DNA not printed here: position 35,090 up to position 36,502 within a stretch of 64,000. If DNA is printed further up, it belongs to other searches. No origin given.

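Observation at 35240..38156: ComFB-CheR fusion next to a REC-GGDEF (GGDDF) gene and a PilZ gene, with a second ComFB beside CheR at 62080-63203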

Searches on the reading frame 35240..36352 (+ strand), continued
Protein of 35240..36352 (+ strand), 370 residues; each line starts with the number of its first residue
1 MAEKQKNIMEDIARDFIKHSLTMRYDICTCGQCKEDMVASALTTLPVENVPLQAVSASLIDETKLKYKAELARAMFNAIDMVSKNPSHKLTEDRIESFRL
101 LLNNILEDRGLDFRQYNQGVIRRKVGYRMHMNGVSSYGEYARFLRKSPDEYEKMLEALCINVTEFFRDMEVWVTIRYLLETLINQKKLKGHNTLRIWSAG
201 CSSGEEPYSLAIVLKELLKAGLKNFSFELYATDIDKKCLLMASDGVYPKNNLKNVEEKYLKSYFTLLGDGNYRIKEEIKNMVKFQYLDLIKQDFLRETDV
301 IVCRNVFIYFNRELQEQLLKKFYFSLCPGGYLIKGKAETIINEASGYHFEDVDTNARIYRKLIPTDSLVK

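Call 22: find_encoding_contigs(protein=P0085, flank=10000, max_places=2)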
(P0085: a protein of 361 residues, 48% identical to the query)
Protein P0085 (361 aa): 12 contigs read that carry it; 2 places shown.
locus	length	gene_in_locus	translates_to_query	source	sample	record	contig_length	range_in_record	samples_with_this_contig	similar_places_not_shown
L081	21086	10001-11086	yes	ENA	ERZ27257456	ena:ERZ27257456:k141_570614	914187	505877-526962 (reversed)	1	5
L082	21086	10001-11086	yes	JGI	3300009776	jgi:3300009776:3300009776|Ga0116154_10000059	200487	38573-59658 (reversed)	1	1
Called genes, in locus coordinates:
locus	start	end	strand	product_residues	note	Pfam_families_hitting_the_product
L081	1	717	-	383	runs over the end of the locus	-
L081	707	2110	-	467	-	PF16344:FecR_C, PF21305:type_II_gspD_N0, PF07660:STN (weak), PF03958:Secretin_N, PF00263:Secretin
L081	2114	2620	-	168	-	-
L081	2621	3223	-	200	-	PF04350:PilO (weak)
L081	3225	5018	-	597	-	PF11104:PilM_2, PF14450:FtsA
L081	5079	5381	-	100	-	-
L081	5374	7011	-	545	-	-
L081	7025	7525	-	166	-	PF07963:N_methyl (weak)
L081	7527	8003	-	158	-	-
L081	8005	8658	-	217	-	PF00376:MerR (weak), PF12728:HTH_17 (weak), PF13411:MerR_1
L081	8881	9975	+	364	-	PF10719:ComFB, PF03705:CheR_N, PF01739:CheR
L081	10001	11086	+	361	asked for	PF10719:ComFB, PF03705:CheR_N, PF01739:CheR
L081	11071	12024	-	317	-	PF01073:3Beta_HSD, PF01370:Epimerase, PF02719:Polysacc_synt_2, PF04321:RmlD_sub_bind, PF05368:NmrA, PF13460:NAD_binding_10, PF16363:GDP_Man_Dehyd, PF07993:NAD_binding_4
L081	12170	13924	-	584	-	PF00111:Fer2 (weak), PF13510:Fer2_4, PF00037:Fer4 (faint), PF10588:NADH-G_4Fe-4S_3, PF12838:Fer4_7, PF13187:Fer4_9 (weak), PF02906:Fe_hyd_lg_C, PF02256:Fe_hyd_SSU, +1 more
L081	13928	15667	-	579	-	PF01512:Complex1_51K, PF10531:SLBB (weak), PF22461:SLBB_2 (weak), PF10589:NADH_4Fe-4S, PF13237:Fer4_10 (weak), PF14697:Fer4_21 (weak), PF12838:Fer4_7 (weak), PF13187:Fer4_9 (weak), +3 more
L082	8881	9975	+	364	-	PF10719:ComFB, PF03705:CheR_N, PF01739:CheR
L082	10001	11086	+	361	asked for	PF10719:ComFB, PF03705:CheR_N, PF01739:CheR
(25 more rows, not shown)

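Call 23: find_encoding_contigs(protein=P0072, flank=10000, max_places=2)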
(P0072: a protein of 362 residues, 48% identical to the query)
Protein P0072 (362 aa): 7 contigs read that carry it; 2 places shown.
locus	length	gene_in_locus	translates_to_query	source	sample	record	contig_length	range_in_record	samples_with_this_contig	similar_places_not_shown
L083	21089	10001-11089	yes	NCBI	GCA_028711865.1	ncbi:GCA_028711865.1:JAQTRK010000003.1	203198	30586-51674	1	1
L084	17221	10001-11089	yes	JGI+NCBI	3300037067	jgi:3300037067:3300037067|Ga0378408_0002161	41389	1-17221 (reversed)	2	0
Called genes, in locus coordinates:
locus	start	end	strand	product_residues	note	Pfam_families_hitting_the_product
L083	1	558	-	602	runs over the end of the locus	PF05157:MshEN, PF00437:T2SSE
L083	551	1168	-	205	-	PF07219:HemY_N (faint), PF13525:YfiO (faint), PF00515:TPR_1 (faint), PF07719:TPR_2 (faint), PF13371:TPR_9 (faint), PF13431:TPR_17 (faint), PF13181:TPR_8 (faint), PF13414:TPR_11 (weak), +1 more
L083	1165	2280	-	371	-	PF19220:Rod_CreS (weak)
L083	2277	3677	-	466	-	PF16344:FecR_C, PF21305:type_II_gspD_N0, PF07660:STN, PF03958:Secretin_N, PF00263:Secretin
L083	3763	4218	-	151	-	-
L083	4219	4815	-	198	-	-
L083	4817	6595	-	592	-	PF11104:PilM_2, PF06723:MreB_Mbl (faint), PF14450:FtsA (weak)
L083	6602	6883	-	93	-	-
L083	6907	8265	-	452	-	-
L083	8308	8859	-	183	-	PF07963:N_methyl (weak)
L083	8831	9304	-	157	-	-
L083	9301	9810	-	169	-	PF07963:N_methyl (weak)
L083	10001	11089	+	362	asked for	PF10719:ComFB, PF03705:CheR_N, PF01739:CheR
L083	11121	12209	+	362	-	PF03705:CheR_N, PF01739:CheR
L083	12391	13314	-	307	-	PF01073:3Beta_HSD, PF01370:Epimerase, PF02719:Polysacc_synt_2 (weak), PF04321:RmlD_sub_bind, PF05368:NmrA, PF13460:NAD_binding_10, PF16363:GDP_Man_Dehyd, PF07993:NAD_binding_4, +1 more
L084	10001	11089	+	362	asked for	PF10719:ComFB, PF03705:CheR_N, PF01739:CheR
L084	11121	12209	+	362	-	PF03705:CheR_N, PF01739:CheR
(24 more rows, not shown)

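Call 24: find_encoding_contigs(protein=P0003, flank=10000, max_places=1)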
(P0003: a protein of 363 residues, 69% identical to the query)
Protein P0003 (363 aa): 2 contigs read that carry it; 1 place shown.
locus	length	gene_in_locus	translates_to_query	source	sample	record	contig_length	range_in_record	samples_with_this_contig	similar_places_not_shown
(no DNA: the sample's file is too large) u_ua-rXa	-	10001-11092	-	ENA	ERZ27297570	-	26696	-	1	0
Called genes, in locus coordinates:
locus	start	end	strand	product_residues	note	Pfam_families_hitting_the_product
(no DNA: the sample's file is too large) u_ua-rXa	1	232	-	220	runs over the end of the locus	PF13181:TPR_8 (faint), PF13424:TPR_12 (faint), PF13428:TPR_14 (faint), PF13431:TPR_17 (faint), PF13432:TPR_16 (faint), PF00515:TPR_1 (weak), PF07719:TPR_2 (weak), PF13414:TPR_11 (weak), +1 more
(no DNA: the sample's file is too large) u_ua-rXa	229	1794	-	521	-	PF24161:CCDC39 (weak)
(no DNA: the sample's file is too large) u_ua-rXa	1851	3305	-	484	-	PF16344:FecR_C (weak), PF21305:type_II_gspD_N0 (weak), PF07660:STN, PF03958:Secretin_N, PF00263:Secretin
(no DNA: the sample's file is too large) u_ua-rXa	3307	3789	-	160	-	-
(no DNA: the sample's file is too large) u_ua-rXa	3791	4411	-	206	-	-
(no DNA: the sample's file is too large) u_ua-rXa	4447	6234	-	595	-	PF11104:PilM_2, PF06723:MreB_Mbl (weak), PF14450:FtsA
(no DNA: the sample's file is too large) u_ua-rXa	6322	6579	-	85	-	-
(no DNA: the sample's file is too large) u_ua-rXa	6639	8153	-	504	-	PF05635:23S_rRNA_IVP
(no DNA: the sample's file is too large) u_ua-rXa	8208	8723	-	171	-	PF07963:N_methyl (weak)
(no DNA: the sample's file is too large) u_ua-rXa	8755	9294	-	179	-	-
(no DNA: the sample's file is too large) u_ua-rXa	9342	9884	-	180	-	-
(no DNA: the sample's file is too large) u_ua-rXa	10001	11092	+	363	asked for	PF10719:ComFB, PF08242:Methyltransf_12 (faint), PF03705:CheR_N (weak), PF01739:CheR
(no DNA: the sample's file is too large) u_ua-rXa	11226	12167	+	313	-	PF00072:Response_reg, PF00990:GGDEF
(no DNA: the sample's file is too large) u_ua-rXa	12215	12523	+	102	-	PF07238:PilZ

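Call 25: find_encoding_contigs(protein=P0007, flank=10000, max_places=1)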
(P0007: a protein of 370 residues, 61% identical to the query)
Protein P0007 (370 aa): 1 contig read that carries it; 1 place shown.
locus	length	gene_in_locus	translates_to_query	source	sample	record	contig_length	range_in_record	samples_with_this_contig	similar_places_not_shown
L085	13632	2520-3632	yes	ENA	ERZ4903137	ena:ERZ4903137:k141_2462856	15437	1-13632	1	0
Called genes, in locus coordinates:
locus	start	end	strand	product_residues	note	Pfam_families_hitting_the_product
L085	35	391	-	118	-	-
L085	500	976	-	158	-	-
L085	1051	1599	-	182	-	-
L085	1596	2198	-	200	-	-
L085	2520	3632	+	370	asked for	PF10719:ComFB, PF03705:CheR_N (weak), PF01739:CheR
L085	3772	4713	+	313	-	PF00072:Response_reg, PF00990:GGDEF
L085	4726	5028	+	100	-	PF07238:PilZ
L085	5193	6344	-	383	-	PF04055:Radical_SAM, PF13353:Fer4_12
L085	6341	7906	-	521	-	PF00590:TP_methylase, PF02602:HEM4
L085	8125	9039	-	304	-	PF01379:Porphobil_deam, PF03900:Porphobil_deamC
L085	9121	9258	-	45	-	-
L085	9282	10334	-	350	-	PF05201:GlutR_N, PF01488:Shikimate_DH, PF03807:F420_oxidored (weak), PF13241:NAD_binding_7 (weak)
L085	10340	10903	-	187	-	PF13241:NAD_binding_7, PF14824:Sirohm_synth_M (weak)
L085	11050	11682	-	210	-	PF11845:Tll0287-like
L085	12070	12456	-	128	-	PF00072:Response_reg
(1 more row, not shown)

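Call 26: find_encoding_contigs(protein=P0032, flank=10000, max_places=1)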
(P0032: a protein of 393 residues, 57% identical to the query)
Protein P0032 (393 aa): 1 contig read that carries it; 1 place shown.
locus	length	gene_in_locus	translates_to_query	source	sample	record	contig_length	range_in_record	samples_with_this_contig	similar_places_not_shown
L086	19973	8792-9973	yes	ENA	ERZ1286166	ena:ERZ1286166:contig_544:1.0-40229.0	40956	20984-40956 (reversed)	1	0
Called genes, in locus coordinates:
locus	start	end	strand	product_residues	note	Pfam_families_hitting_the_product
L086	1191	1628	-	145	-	PF03958:Secretin_N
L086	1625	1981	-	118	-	PF07660:STN (weak)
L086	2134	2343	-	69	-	-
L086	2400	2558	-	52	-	-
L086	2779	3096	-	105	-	-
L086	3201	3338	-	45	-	-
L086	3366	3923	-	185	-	-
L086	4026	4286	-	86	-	PF11104:PilM_2 (weak)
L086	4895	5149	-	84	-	-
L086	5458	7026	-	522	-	-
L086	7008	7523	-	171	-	-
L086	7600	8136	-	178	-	-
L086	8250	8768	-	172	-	PF07963:N_methyl (faint)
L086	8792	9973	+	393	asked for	PF10719:ComFB, PF03705:CheR_N, PF01739:CheR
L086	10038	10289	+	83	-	PF00072:Response_reg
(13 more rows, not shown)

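Call 38: predict_structure(alignment_id=A1)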
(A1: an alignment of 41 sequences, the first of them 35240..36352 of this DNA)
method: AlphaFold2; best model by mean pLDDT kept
length: 370 residues; sequences in the alignment: 41
mean_pLDDT: 87.9   pTM: 0.76
mean pLDDT of the five models: 87.9, 87.4, 86.9, 86.7, 85.0
residues with pLDDT >= 90: 213; 70-90: 131; 50-70: 21; < 50: 5
segments of 3 or more residues with pLDDT < 50: 367-370
pLDDT, mean of each block of 10 residues (from residue 1): 81 91 87 96 92 86 90 93 93 91 90 83 91 93 93 81 79 94 93 92 87 93 86 86 92 94 96 97 90 92 79 83 93 80 66 89 58
secondary structure, 60 per line:
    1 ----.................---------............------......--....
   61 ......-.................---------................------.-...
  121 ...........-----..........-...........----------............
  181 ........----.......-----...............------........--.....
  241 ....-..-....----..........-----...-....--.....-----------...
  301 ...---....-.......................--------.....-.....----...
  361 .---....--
elements in order: E5-7 H8-21 H31-42 E49-51 H57-66 H68-84 H94-109 H118-131 H137-146 H148-158 H169-188 E193-199 H205-219 E226-233 H236-244 H249-252 H257-263 E264-266 E272-274 H276-279 E282-286 E298-303 H312-325 E326-334 H343-347 E349-353 E358-361 H365-368

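Call 40: search_protein_families(library=pfam, proteins=[L013:63-1976:+, L010:11313-11726:+, L010:11839-13788:+, L004:11155-11856:+, L005:11615-12445:+, L009:11299-14154:+, L007:11088-12194:+, L007:8877-9986:+, L053:10268-11233:+], max_evalue=0.001)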
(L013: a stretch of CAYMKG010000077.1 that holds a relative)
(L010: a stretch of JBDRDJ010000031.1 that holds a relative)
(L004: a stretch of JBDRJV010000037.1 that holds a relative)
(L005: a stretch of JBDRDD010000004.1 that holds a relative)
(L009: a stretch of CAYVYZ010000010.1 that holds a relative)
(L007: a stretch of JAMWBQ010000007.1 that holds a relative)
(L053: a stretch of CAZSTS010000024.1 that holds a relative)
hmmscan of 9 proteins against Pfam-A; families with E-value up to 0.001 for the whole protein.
L013:63-1976:+ (637 aa): 4 families
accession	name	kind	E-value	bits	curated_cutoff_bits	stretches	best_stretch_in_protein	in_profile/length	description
PF14450.12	FtsA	-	1.6e-08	35.4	31.8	1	134-273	2-113/127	Cell division protein FtsA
PF06723.19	MreB_Mbl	-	6.3e-05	22.4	27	1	116-266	132-303/327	MreB/Mbl protein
PF02597.26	ThiS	-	0.00013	22.9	22.5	0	588-629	26-70/76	ThiS family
PF14451.12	Ub-Mut7C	-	0.00029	21.1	23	0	555-581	52-78/81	Mut7-C ubiquitin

L010:11313-11726:+ (137 aa): 1 family
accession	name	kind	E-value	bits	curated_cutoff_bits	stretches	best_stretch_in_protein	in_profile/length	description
PF00072.30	Response_reg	-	7.7e-26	90.9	30.2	1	16-129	1-110/111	Response regulator receiver domain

L010:11839-13788:+ (649 aa): 5 families
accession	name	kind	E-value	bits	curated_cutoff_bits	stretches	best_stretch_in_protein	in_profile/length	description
PF01584.24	CheW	-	3.9e-26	91.8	23.5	1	515-639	2-131/138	CheW-like domain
PF02518.31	HATPase_c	-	4.3e-17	63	26.4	1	370-509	4-110/111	Histidine kinase-, DNA gyrase B-, and HSP90-like ATPase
PF07194.16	P2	-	5.9e-17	62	23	1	159-238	1-80/81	P2 response regulator binding domain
PF01627.28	Hpt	-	1.1e-15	58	24.6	1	7-91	4-73/84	Hpt domain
PF02895.20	H-kinase_dim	-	5.1e-06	27.3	23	1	264-321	3-67/68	Signal transducing histidine kinase, homodimeric domain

L004:11155-11856:+ (233 aa): 1 family
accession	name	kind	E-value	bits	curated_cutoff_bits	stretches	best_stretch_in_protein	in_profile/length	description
PF07238.19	PilZ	-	2.3e-10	41.2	22.5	1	4-104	1-96/102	PilZ domain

L005:11615-12445:+ (276 aa): 2 families
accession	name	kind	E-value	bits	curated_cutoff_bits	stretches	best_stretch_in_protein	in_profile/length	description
PF06750.18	A24_N_bact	-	1.6e-35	121.5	23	1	15-97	2-84/84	Bacterial Peptidase A24 N-terminal domain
PF01478.23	Peptidase_A24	-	3e-17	63.4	26.5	1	107-231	1-104/104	Type IV leader peptidase family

L009:11299-14154:+ (951 aa): 9 families
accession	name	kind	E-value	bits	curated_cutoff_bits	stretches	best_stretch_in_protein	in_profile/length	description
PF00989.32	PAS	-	5.6e-48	162.1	22.6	4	34-145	2-113/113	PAS fold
PF13426.13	PAS_9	-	1.5e-46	157.3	27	4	43-147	1-103/103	PAS domain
PF13487.12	HD_5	-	7.1e-40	137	27.2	1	775-938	4-170/170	HD domain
PF00990.26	GGDEF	-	1.9e-38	132.2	23.8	1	567-725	1-161/161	Diguanylate cyclase, GGDEF domain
PF08447.18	PAS_3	-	9.7e-37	125.6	25.6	3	328-409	3-85/89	PAS fold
PF08448.16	PAS_4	-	4.6e-30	104.5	23.1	2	39-149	1-109/110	PAS fold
PF13188.13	PAS_8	-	1.6e-29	101.2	21.8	3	34-92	2-58/65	PAS domain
PF01966.28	HD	-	7.2e-24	84.8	22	1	786-906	2-115/116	HD domain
PF24820.1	Diguanyl_cycl_sensor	-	0.00064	20.1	28.1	0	38-129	1-97/109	Diguanylate cyclase-like sensor domain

L007:11088-12194:+ (368 aa): 2 families
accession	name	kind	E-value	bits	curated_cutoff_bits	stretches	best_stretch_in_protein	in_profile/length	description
PF01571.26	GCV_T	-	4.2e-80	269.1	25.6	1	11-260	1-255/255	Aminomethyltransferase folate-binding domain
PF08669.17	GCV_T_C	-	1.6e-18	66.8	25.9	1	284-363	1-80/80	Glycine cleavage T-protein C-terminal barrel domain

L007:8877-9986:+ (369 aa): 2 families
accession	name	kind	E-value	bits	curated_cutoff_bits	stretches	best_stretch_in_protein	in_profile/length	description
PF04055.27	Radical_SAM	-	5.2e-25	89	29.5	1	106-257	5-163/166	Radical SAM superfamily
PF13353.11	Fer4_12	-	0.00028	21.6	22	1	101-203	8-113/137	4Fe-4S single cluster domain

L053:10268-11233:+ (321 aa): 2 families
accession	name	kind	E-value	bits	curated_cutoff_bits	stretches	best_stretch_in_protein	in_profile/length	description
PF01739.24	CheR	-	5.9e-45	153.5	27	1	70-238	1-164/195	CheR methyltransferase, SAM binding domain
PF03705.20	CheR_N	-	1.3e-11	44.5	27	1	7-56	3-52/53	CheR methyltransferase, all-alpha domain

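Call 45: fold_search(model_id=the predicted structure, library=pdb)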
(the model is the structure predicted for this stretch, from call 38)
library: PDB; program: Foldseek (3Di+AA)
matches with E <= 10: 1448; with E <= 0.001: 380
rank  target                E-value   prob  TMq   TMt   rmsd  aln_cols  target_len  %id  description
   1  5ftw                  5.9e-22  1.00  0.61  0.85   3.0       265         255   32  Crystal structure of glutamate O-methyltransferase in complex with S- adenosyl-L-homocysteine (SAH) from Bacillus subtil (released 2016-10-05)
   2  5y4r_B                1.5e-21  1.00  0.52  0.70   8.8       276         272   28  Structure of a methyltransferase complex (released 2017-11-29)
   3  5xly_A                4.2e-20  1.00  0.51  0.69   8.7       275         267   29  Crystal structure of CheR1 in complex with c-di-GMP-bound MapZ (released 2017-08-23)
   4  5y4r_A                5.7e-20  1.00  0.52  0.68   9.1       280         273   28  Structure of a methyltransferase complex (released 2017-11-29)
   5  1bc5_A                1.7e-19  1.00  0.53  0.70   5.8       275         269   28  CHEMOTAXIS RECEPTOR RECOGNITION BY PROTEIN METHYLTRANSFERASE CHER (released 1998-11-25)
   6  1af7                  1.6e-18  1.00  0.52  0.69   6.8       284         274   27  CHER FROM SALMONELLA TYPHIMURIUM (released 1998-01-28)
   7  5xlx_A                2.2e-17  1.00  0.49  0.87   2.3       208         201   32  Crystal structure of the C-terminal domain of CheR1 containing SAH (released 2017-08-23)
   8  5y4s_D                5.3e-17  1.00  0.49  0.66   8.9       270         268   30  Structure of a methyltransferase complex (released 2017-11-29)
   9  5y4s_A                1.4e-16  1.00  0.50  0.67   8.6       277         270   28  Structure of a methyltransferase complex (released 2017-11-29)
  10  5y4s_B                4.9e-16  1.00  0.50  0.67   8.8       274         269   28  Structure of a methyltransferase complex (released 2017-11-29)
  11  3ocj                  2.7e-07  1.00  0.31  0.37   8.8       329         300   13  The crystal structure of a possilbe exported protein from Bordetella parapertussis (released 2010-10-06)
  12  8x8j_A                4.9e-07  1.00  0.21  0.32   7.8       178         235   18  The structure of AbBioc in complex with inhibitor sinefungin (released 2024-11-13)
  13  9h07                  4.9e-07  1.00  0.33  0.52  12.9       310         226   14  Crystal structure of Halide methyltransferase from Tulasnella calospora in complex with SAH and mesitylene sulfonate at  (released 2025-12-24)
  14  9h09                  5.5e-07  1.00  0.33  0.51  12.9       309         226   13  Crystal structure of Halide methyltransferase from Tulasnella calospora in complex with sinefungin and mesitylene sulfon (released 2025-12-24)
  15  8pha_A                1.2e-06  1.00  0.28  0.24  13.8       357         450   12  O(S)-methyltransferase from Pleurotus sapidus (released 2024-03-27)
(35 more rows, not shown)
